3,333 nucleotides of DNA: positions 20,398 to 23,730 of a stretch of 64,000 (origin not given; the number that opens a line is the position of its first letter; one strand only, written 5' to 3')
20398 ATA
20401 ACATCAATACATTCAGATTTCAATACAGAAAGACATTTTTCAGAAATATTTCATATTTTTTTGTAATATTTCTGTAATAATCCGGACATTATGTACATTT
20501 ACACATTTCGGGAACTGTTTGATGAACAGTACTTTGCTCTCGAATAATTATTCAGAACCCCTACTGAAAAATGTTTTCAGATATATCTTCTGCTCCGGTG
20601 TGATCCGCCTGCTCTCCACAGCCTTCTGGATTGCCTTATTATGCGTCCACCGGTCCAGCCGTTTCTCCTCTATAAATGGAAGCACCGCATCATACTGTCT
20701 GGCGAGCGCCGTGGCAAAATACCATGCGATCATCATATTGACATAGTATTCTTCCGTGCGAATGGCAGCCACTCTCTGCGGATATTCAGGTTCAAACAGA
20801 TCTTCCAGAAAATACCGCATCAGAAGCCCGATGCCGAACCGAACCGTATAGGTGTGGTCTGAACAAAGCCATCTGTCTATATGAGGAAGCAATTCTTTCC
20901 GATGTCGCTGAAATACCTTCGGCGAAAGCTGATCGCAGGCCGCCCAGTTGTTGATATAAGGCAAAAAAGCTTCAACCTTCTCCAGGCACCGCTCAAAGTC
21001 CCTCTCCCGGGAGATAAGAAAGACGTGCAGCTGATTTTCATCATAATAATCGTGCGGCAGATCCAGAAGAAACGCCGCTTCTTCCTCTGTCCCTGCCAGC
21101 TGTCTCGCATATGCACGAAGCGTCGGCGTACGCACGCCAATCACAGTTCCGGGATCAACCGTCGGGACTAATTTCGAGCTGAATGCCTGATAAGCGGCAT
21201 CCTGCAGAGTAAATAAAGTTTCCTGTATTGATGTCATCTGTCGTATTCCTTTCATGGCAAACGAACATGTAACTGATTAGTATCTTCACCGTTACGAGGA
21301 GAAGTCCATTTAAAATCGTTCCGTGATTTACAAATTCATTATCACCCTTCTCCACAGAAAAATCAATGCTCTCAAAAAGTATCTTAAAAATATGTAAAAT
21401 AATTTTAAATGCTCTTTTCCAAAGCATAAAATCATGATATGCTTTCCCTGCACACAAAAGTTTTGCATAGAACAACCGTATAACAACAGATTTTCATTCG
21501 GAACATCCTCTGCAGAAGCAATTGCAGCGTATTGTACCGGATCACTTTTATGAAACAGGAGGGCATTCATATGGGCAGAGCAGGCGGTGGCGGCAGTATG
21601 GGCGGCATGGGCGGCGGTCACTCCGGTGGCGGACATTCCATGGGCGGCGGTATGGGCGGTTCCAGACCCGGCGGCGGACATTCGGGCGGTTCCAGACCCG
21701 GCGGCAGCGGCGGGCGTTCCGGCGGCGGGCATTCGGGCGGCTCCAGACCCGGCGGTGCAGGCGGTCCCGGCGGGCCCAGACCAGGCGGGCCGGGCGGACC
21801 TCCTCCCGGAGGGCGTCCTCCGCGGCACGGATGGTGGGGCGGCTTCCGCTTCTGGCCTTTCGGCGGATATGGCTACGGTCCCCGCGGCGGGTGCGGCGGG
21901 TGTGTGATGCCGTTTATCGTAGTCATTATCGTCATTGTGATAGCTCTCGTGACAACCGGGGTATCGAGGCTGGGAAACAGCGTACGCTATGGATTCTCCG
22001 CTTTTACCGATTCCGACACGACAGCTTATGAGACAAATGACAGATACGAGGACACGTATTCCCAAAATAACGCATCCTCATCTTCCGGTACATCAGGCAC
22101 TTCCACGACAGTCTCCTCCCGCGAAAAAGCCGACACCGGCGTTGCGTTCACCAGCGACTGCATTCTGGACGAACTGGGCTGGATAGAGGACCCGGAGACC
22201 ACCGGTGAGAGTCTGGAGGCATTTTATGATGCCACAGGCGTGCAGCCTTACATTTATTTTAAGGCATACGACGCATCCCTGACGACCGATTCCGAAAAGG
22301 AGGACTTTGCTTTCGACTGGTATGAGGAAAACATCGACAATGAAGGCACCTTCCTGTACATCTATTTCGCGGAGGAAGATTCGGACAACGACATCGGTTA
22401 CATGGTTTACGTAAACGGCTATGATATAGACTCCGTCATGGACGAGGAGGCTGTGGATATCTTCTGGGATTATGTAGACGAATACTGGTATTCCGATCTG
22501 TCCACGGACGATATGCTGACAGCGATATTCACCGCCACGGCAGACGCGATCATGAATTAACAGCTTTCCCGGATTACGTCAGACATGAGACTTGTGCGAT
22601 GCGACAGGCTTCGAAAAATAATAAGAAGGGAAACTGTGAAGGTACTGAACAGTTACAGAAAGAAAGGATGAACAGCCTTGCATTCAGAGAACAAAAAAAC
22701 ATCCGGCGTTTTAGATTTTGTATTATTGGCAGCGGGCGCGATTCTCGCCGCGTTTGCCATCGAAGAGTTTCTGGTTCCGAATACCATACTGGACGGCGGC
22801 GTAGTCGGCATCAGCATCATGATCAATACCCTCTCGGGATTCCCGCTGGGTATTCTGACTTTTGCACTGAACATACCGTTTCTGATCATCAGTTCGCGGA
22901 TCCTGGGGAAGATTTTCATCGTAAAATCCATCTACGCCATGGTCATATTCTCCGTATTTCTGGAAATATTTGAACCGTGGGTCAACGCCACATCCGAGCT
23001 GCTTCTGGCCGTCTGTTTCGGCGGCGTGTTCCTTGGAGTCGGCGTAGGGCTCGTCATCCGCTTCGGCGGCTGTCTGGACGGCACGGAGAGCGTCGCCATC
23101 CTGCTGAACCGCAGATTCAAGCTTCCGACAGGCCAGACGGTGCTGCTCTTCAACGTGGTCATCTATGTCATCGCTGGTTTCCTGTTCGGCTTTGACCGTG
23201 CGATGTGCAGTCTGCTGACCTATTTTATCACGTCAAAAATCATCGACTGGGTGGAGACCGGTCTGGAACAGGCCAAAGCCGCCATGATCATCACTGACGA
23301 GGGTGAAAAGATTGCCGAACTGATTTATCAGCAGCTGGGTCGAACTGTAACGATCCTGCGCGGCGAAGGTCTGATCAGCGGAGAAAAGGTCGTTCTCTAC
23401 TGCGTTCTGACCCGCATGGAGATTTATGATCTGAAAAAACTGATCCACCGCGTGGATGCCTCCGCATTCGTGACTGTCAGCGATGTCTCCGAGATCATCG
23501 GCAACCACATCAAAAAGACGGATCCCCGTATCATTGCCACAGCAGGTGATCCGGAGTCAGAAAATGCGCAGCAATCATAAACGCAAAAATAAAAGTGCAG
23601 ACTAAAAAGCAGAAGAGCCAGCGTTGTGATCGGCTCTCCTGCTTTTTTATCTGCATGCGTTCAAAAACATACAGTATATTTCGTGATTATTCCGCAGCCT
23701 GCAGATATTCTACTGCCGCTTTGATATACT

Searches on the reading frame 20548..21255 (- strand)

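Call 6: search_protein_families(library=ncbifam, proteins=[window:20548-21255:-], max_evalue=0.00001)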
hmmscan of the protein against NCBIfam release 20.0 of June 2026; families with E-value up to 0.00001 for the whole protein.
window:20548-21255:- (235 aa): 0 families

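Call 71: search_protein_families(library=pfam, proteins=[window:20548-21255:-], max_evalue=0.0001)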
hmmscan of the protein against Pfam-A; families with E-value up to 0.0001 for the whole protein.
window:20548-21255:- (235 aa): 1 family
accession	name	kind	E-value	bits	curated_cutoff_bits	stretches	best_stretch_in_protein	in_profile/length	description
PF08713.17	DNA_alkylation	-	1.5e-16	61.2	21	1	12-211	3-212/213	DNA alkylation repair enzyme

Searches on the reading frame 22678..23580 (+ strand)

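Call 6: search_protein_families(library=ncbifam, proteins=[window:22678-23580:+], max_evalue=0.00001)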
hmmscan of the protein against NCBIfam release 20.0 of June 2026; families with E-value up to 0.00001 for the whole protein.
window:22678-23580:+ (300 aa): 1 family
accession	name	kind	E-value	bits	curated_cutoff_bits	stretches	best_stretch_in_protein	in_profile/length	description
NF003191.0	PRK04164.1-2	equivalog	1.1e-06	28.3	179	1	204-276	104-175/200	hypothetical protein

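Call 71: search_protein_families(library=pfam, proteins=[window:22678-23580:+], max_evalue=0.0001)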
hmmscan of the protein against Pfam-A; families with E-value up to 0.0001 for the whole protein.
window:22678-23580:+ (300 aa): 2 families
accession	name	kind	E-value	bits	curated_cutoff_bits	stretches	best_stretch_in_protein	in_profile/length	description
PF02588.21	YitT_membrane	-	3.2e-64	216.5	24.3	1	14-216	2-204/205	Uncharacterised 5xTM membrane BCR, YitT family COG1284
PF10035.14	DUF2179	-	2.9e-18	65.9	22.8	1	222-275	1-55/55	Uncharacterized protein conserved in bacteria (DUF2179)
